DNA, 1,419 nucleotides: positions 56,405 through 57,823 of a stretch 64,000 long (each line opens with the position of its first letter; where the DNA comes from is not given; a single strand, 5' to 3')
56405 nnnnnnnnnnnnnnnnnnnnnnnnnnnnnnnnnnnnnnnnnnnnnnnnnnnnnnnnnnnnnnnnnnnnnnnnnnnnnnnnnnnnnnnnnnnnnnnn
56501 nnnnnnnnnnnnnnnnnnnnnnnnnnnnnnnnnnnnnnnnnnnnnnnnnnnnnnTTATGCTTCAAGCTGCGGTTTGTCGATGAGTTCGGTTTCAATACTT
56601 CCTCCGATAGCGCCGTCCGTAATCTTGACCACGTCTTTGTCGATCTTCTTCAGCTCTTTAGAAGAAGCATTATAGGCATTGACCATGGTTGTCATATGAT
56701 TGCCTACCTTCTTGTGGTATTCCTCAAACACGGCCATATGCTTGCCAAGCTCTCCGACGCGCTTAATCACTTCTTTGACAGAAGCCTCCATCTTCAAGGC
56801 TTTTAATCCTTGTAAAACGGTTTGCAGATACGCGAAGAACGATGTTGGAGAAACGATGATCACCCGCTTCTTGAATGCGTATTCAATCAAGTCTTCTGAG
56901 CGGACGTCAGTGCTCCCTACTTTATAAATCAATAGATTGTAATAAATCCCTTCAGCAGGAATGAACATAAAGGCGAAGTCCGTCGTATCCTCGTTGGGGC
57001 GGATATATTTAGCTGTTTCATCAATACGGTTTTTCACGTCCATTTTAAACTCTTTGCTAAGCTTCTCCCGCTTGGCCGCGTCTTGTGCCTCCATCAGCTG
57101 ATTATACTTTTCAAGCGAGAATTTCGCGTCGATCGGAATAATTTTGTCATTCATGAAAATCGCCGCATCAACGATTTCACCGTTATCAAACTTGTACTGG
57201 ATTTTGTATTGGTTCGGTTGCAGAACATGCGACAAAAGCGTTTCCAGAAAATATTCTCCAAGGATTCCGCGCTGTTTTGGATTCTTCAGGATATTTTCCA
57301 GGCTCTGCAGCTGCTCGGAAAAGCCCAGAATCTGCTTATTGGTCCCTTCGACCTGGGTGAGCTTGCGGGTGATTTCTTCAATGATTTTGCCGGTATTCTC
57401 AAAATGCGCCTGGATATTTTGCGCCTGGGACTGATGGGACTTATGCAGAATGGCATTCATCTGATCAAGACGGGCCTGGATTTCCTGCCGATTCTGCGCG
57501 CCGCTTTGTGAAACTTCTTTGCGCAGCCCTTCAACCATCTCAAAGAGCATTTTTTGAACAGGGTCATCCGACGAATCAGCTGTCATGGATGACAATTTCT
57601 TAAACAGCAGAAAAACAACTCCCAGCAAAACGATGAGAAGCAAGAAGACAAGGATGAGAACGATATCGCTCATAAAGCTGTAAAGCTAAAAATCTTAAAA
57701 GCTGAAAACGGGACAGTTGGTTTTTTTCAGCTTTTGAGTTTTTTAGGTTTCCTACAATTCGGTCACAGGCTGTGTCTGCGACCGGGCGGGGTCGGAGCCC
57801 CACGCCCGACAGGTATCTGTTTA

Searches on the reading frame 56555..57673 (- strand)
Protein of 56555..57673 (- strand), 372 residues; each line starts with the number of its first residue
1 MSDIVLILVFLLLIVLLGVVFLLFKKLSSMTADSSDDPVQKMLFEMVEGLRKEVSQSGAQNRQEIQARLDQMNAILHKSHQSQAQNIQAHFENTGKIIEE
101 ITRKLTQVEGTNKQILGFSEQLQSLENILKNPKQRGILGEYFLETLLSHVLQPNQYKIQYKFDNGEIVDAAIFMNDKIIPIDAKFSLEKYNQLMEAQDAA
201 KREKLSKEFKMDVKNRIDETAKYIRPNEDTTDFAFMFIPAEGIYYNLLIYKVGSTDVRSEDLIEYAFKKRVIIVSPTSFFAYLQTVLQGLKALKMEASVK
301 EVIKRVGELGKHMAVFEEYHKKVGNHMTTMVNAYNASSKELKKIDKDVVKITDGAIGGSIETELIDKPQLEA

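Call 11: search_protein_families(library=pfam, proteins=[window:56555-57673:-])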
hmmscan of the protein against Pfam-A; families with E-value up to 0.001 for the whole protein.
window:56555-57673:- (372 aa): 1 family
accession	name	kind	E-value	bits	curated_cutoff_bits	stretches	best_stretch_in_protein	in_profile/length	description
PF02646.22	RmuC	-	5.1e-53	180.5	26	1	68-342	2-271/291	RmuC family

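Call 12: find_related_loci(query=window:56555-57673:-, collection=genome_contigs, flank=4000)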
Query window:56555-57673:- (372 aa) in genome_contigs; peptide patterns used: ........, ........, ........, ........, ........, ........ (x = any residue, [..] = any of these).
86 stretches matched a pattern; 20 encode a relative of the query (tblastn E <= 1e-3); 19 distinct loci.
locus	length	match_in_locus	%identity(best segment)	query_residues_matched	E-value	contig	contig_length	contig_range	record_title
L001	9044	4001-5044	77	24-371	0e+0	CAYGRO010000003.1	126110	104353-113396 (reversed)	MAG TPA_asm: uncultured Gammaproteobacteria bacterium isolate ERP117304_co2_153 genome assembly, contig: NODE_149_length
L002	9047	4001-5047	77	20-371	0e+0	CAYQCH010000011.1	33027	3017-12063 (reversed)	MAG TPA_asm: uncultured Gammaproteobacteria bacterium isolate SRP329715_co1_137 genome assembly, contig: NODE_1825_lengt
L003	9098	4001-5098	62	1-371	1e-155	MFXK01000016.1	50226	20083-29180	MAG: Candidatus Peregrinibacteria bacterium RIFOXYB2_FULL_33_20 rifoxyb2_full_scaffold_251, whole genome shotgun sequenc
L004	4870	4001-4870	78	20-310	1e-155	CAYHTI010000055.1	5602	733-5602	MAG TPA_asm: uncultured Gammaproteobacteria bacterium isolate ERP119705_co15_179 genome assembly, contig: NODE_19120_len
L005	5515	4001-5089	61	9-371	2e-152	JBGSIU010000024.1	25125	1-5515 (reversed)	MAG: Patescibacteria group bacterium isolate JTS-AC14 k141_1858254, whole genome shotgun sequence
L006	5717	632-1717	60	3-370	2e-150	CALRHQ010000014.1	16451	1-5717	MAG: Candidatus Peribacteria bacterium isolate MaH-04nov19-39 genome assembly, contig: MaH-04nov19-C9081, whole genome s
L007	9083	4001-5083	61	7-370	1e-148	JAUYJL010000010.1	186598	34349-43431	MAG: Candidatus Peregrinibacteria bacterium isolate C24_metabat.bin.136 C24_k141_162323, whole genome shotgun sequence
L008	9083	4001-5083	60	7-370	8e-147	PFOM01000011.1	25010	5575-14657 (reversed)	MAG: Candidatus Peregrinibacteria bacterium CG_4_10_14_0_2_um_filter_38_24 CG_4_10_14_0.2_scaffold_1317_c, whole genome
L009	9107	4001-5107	60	13-371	9e-146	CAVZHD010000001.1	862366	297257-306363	MAG: uncultured bacterium isolate MFD04716.bin.1.11 genome assembly, contig: contig_41970, whole genome shotgun sequence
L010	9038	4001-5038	60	21-370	2e-144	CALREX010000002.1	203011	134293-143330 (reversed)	MAG: Candidatus Peribacteria bacterium isolate Ike-200m-53 genome assembly, contig: Ike-200-c12, whole genome shotgun se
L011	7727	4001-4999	62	40-371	8e-140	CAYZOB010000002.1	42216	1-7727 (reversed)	MAG TPA_asm: uncultured Candidatus Peribacteria bacterium isolate binchicken_co203_530 genome assembly, contig: k141_452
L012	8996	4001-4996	67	40-371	1e-152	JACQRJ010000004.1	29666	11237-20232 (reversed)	MAG: Candidatus Peregrinibacteria bacterium isolate NC_groundwater_1356_Ag_S-0.2um_42_45 S_p2_S4_coassembly_k141_182483,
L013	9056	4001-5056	53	6-370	4e-127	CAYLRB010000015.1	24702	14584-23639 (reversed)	MAG TPA_asm: uncultured Candidatus Peribacteria bacterium isolate SRP286056_co1_246 genome assembly, contig: NODE_2302_l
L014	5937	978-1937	60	55-369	1e-124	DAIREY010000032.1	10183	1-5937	MAG TPA_asm: Patescibacteria group bacterium isolate CTOTU18589 NODE_7127_length_10183_cov_6.110190, whole genome shotgu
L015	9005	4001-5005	63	33-370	8e-145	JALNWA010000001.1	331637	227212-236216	MAG: Candidatus Gracilibacteria bacterium isolate SO_2016_GW1 bin 4 scaffold00038_OW334_2016, whole genome shotgun seque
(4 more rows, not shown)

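Call 19: find_homologous_proteins(query=window:56555-57673:-, max_evalue=1e-60)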
Query window:56555-57673:- (372 aa): 7997 proteins with E <= 1e-60 among 8000 candidates; the best 120 are listed.
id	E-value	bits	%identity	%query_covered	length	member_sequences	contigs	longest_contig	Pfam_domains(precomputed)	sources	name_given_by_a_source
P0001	1.5e-185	634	79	95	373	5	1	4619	PF02646.23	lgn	-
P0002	3.0e-180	617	78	95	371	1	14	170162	PF02646.23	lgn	-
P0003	8.9e-180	615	77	95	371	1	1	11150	PF02646.23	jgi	jgi:DNA recombination protein RmuC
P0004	9.0e-178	609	77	94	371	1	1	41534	PF02646.23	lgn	-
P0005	1.0e-177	609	75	100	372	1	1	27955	PF02646.23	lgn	-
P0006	1.3e-175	602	77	94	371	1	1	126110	PF02646.23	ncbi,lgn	-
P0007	2.9e-175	601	75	94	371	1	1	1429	PF02646.23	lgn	-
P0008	8.5e-175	599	76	93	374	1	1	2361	PF02646.23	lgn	-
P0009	3.1e-173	594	75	94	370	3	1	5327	PF02646.23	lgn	-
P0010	2.1e-172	591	83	88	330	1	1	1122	PF02646.23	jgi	jgi:DNA recombination protein RmuC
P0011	4.5e-172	590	75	99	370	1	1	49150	PF02646.23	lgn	-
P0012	2.6e-171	588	77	95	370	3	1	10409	PF02646.23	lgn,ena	-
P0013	3.8e-171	587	74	99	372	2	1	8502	PF02646.23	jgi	jgi:DNA recombination protein RmuC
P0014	4.8e-171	587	76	95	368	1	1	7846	PF02646.23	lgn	-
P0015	6.6e-171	586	76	94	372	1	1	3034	PF02646.23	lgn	-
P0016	3.4e-170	584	74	99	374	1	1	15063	PF02646.23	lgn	-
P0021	4.2e-166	570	71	99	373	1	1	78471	PF02646.23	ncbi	-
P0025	5.3e-162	557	68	100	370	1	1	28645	PF02646.23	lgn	-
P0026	3.0e-161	554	68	100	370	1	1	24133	PF02646.23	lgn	-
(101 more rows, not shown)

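Call 22: find_encoding_contigs(protein=P0002, flank=2500, max_places=4)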
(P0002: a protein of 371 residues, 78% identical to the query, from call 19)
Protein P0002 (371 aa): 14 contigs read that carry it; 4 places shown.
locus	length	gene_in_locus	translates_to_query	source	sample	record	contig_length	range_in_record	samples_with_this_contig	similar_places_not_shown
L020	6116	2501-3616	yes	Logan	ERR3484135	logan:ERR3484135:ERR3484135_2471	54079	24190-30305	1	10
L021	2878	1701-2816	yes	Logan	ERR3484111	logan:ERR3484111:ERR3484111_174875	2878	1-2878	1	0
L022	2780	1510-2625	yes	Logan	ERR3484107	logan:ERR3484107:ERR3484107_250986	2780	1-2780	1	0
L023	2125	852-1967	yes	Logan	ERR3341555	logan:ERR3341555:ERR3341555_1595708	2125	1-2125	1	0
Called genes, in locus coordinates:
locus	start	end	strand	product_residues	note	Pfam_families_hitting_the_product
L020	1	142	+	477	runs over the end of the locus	PF00133:tRNA-synt_1, PF01406:tRNA-synt_1e (weak), PF09334:tRNA-synt_1g, PF00133:tRNA-synt_1, PF19303:Anticodon_3 (weak)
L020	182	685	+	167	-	PF02674:Colicin_V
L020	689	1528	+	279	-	PF01026:TatD_DNase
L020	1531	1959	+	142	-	PF00293:NUDIX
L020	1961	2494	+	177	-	PF00293:NUDIX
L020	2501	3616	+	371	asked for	PF02646:RmuC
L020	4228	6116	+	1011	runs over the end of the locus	PF00580:UvrD-helicase, PF13245:AAA_19, PF13604:AAA_30 (faint), PF13087:AAA_12 (faint), PF13361:UvrD_C, PF13538:UvrD_C_2 (faint), PF12705:PDDEXK_1, PF01930:Cas_Cas4 (weak)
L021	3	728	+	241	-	?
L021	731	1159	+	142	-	PF00293:NUDIX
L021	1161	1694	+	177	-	PF00293:NUDIX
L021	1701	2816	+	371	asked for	PF02646:RmuC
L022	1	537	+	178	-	?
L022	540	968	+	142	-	PF00293:NUDIX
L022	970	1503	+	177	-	PF00293:NUDIX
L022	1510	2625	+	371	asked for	PF02646:RmuC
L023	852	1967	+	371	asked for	PF02646:RmuC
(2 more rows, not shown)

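Call 23: find_encoding_contigs(protein=P0005, flank=2500, max_places=3)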
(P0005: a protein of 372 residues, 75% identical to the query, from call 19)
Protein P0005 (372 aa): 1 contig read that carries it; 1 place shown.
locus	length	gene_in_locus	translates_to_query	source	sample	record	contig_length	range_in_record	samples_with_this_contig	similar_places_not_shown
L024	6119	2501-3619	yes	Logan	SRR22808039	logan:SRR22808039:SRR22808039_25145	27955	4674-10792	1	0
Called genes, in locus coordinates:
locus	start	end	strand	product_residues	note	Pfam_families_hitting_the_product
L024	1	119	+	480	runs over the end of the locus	PF00133:tRNA-synt_1, PF01406:tRNA-synt_1e (faint), PF09334:tRNA-synt_1g, PF00133:tRNA-synt_1, PF19303:Anticodon_3 (weak)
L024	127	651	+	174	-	PF02674:Colicin_V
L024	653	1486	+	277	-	PF01026:TatD_DNase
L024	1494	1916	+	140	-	PF00293:NUDIX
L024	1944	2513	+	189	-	PF00293:NUDIX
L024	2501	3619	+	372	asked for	PF02646:RmuC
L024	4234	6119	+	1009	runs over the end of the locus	PF00580:UvrD-helicase, PF01443:Viral_helicase1 (faint), PF13245:AAA_19, PF13604:AAA_30 (faint), PF13361:UvrD_C, PF13538:UvrD_C_2 (faint), PF12705:PDDEXK_1, PF01930:Cas_Cas4 (weak)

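Call 24: find_encoding_contigs(protein=P0001, flank=2500, max_places=3)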
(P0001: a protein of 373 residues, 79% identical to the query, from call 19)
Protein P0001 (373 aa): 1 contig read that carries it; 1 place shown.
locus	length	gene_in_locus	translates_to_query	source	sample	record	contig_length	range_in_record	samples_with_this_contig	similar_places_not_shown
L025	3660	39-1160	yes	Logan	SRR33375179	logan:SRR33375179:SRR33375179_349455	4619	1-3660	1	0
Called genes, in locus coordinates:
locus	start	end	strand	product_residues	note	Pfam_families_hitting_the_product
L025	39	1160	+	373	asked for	PF02646:RmuC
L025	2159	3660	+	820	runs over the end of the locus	?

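Call 25: find_encoding_contigs(protein=P0004, flank=2500, max_places=2)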
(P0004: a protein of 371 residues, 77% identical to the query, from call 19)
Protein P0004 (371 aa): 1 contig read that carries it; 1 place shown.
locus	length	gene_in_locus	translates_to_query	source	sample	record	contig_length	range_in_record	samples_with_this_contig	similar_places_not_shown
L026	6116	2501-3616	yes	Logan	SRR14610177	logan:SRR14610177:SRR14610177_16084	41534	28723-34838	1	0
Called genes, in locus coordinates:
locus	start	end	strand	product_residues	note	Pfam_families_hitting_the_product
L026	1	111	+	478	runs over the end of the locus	PF00133:tRNA-synt_1, PF01921:tRNA-synt_1f (faint), PF09334:tRNA-synt_1g, PF00133:tRNA-synt_1, PF01406:tRNA-synt_1e (weak), PF19303:Anticodon_3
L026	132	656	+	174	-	PF02674:Colicin_V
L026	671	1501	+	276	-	PF01026:TatD_DNase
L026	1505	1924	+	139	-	PF00293:NUDIX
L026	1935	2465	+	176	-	PF00293:NUDIX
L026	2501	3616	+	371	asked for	PF02646:RmuC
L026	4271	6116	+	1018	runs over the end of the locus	PF00580:UvrD-helicase, PF13245:AAA_19, PF13604:AAA_30 (faint), PF13361:UvrD_C, PF13538:UvrD_C_2 (faint), PF12705:PDDEXK_1, PF01930:Cas_Cas4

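Call 26: find_encoding_contigs(protein=P0011, flank=2500, max_places=2)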
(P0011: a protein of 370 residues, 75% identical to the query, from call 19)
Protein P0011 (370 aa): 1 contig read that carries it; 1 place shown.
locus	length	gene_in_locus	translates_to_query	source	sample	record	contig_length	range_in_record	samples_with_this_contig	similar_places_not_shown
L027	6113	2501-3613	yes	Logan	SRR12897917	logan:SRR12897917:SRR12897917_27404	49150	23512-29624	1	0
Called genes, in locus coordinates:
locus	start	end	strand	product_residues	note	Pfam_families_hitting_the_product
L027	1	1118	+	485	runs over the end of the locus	PF00133:tRNA-synt_1, PF09334:tRNA-synt_1g, PF00133:tRNA-synt_1, PF01406:tRNA-synt_1e (weak), PF19303:Anticodon_3 (weak), PF08264:Anticodon_1 (faint)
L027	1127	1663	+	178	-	PF02674:Colicin_V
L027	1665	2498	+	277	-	PF01026:TatD_DNase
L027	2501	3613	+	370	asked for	PF02646:RmuC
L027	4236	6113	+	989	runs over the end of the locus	PF00580:UvrD-helicase, PF01443:Viral_helicase1 (faint), PF13245:AAA_19, PF13604:AAA_30 (faint), PF21445:ADDB_N (weak), PF13361:UvrD_C, PF13538:UvrD_C_2 (faint), PF12705:PDDEXK_1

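Call 27: find_encoding_contigs(protein=P0016, flank=2500, max_places=2)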
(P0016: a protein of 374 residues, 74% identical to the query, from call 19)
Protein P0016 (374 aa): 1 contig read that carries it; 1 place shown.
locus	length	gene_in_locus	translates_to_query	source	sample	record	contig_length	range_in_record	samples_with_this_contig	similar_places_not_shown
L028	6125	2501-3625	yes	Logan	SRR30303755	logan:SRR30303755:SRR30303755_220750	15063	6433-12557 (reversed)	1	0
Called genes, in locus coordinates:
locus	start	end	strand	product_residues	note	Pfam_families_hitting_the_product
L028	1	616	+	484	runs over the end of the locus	PF00133:tRNA-synt_1, PF01406:tRNA-synt_1e (faint), PF09334:tRNA-synt_1g, PF00133:tRNA-synt_1, PF19303:Anticodon_3 (weak)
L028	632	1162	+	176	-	PF02674:Colicin_V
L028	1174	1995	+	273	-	PF01026:TatD_DNase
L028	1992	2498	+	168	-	PF00293:NUDIX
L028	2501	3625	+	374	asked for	PF02646:RmuC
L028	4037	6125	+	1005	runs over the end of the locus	PF00580:UvrD-helicase, PF01443:Viral_helicase1 (faint), PF13245:AAA_19, PF13604:AAA_30 (weak), PF13361:UvrD_C, PF13538:UvrD_C_2 (faint), PF12705:PDDEXK_1, PF01930:Cas_Cas4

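Call 28: find_encoding_contigs(protein=P0021, flank=2500, max_places=2)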
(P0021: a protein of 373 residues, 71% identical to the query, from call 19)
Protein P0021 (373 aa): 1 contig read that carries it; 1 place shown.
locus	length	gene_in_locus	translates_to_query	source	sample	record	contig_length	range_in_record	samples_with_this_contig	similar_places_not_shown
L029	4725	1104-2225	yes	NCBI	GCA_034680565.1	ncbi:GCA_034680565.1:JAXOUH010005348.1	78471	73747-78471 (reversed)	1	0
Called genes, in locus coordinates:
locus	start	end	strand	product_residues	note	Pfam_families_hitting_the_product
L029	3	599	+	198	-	?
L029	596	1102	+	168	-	PF00293:NUDIX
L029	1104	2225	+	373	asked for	PF02646:RmuC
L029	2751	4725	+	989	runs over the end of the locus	PF00580:UvrD-helicase, PF01443:Viral_helicase1 (faint), PF13245:AAA_19, PF13604:AAA_30 (faint), PF13361:UvrD_C, PF13538:UvrD_C_2 (faint), PF12705:PDDEXK_1, PF01930:Cas_Cas4 (weak)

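Call 29: find_encoding_contigs(protein=P0025, flank=2500, max_places=2)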
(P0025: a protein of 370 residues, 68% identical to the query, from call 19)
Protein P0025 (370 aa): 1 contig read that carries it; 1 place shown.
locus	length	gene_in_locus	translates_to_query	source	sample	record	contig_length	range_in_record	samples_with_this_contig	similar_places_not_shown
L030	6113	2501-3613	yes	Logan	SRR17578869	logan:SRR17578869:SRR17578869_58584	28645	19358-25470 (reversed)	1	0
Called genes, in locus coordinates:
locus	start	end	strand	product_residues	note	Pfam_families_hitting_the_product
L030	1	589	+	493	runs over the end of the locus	PF00133:tRNA-synt_1, PF01921:tRNA-synt_1f (faint), PF09334:tRNA-synt_1g, PF00133:tRNA-synt_1, PF01406:tRNA-synt_1e (weak), PF19303:Anticodon_3 (faint)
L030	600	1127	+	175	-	PF02674:Colicin_V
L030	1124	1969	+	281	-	PF01026:TatD_DNase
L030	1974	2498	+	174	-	PF00293:NUDIX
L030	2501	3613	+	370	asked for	PF02646:RmuC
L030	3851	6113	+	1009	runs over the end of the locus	PF00580:UvrD-helicase, PF01443:Viral_helicase1 (faint), PF13245:AAA_19, PF13604:AAA_30 (faint), PF13361:UvrD_C, PF13538:UvrD_C_2 (faint), PF12705:PDDEXK_1, PF01930:Cas_Cas4 (faint)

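Call 30: find_encoding_contigs(protein=P0026, flank=2500, max_places=2)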
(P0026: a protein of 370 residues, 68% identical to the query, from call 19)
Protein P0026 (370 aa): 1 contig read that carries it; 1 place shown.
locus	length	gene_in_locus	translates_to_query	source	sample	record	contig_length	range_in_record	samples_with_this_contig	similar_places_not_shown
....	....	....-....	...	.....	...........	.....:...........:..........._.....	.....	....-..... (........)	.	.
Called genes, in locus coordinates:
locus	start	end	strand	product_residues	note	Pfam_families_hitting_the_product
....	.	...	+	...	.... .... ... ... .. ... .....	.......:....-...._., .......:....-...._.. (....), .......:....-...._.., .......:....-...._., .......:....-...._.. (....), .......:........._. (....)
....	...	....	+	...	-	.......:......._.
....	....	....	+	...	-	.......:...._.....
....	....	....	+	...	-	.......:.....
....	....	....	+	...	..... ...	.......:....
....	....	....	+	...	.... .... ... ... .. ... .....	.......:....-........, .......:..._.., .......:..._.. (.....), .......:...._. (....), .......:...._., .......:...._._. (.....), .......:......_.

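Call 36: find_encoding_contigs(protein=P0003, flank=2500, max_places=2)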
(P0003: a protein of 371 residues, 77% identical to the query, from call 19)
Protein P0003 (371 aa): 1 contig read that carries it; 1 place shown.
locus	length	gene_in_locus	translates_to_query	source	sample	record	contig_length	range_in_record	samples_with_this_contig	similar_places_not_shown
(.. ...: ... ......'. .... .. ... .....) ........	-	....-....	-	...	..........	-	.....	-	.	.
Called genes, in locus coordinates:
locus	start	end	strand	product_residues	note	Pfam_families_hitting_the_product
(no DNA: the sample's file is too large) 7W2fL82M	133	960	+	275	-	PF01026:TatD_DNase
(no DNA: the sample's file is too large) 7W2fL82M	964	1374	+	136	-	PF00293:NUDIX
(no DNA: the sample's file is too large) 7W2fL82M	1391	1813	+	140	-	PF00293:NUDIX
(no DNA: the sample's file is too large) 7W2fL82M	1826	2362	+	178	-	PF00293:NUDIX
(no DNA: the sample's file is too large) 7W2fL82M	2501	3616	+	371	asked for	PF02646:RmuC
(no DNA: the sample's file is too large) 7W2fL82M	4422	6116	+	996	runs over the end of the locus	PF00580:UvrD-helicase, PF01443:Viral_helicase1 (faint), PF13245:AAA_19, PF13604:AAA_30 (faint), PF13361:UvrD_C, PF13538:UvrD_C_2 (faint), PF12705:PDDEXK_1, PF01930:Cas_Cas4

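Call 37: find_encoding_contigs(protein=P0012, flank=2500, max_places=2)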
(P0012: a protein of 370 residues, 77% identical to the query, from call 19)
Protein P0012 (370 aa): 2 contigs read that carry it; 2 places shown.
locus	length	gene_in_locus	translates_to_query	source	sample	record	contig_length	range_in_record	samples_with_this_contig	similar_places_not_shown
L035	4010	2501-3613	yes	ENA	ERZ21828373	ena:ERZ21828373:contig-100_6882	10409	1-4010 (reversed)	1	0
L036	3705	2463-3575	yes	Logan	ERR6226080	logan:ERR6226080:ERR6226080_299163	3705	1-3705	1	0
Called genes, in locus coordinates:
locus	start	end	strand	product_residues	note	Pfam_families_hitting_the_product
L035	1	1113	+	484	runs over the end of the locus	PF00133:tRNA-synt_1, PF01921:tRNA-synt_1f (faint), PF09334:tRNA-synt_1g, PF00133:tRNA-synt_1, PF01406:tRNA-synt_1e (weak), PF19303:Anticodon_3 (weak)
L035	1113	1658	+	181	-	PF02674:Colicin_V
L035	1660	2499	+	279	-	PF01026:TatD_DNase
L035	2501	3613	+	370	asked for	PF02646:RmuC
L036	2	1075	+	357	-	?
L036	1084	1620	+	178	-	PF02674:Colicin_V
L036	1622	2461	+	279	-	PF01026:TatD_DNase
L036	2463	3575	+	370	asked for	PF02646:RmuC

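Call 38: find_encoding_contigs(protein=P0013, flank=2500, max_places=2)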
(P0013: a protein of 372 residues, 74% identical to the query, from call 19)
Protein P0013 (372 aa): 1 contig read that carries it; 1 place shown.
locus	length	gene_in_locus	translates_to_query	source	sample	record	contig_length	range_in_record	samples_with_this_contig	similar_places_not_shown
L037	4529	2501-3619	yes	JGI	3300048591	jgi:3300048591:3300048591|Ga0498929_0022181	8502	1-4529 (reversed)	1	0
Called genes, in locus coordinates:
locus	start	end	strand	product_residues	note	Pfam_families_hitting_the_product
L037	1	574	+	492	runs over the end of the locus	PF00133:tRNA-synt_1, PF01921:tRNA-synt_1f (faint), PF09334:tRNA-synt_1g, PF00133:tRNA-synt_1, PF01406:tRNA-synt_1e (weak)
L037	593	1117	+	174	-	PF02674:Colicin_V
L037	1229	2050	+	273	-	PF01026:TatD_DNase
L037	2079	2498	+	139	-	PF00293:NUDIX, PF22327:Nudt16-like (weak)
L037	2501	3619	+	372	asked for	PF02646:RmuC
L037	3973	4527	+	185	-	?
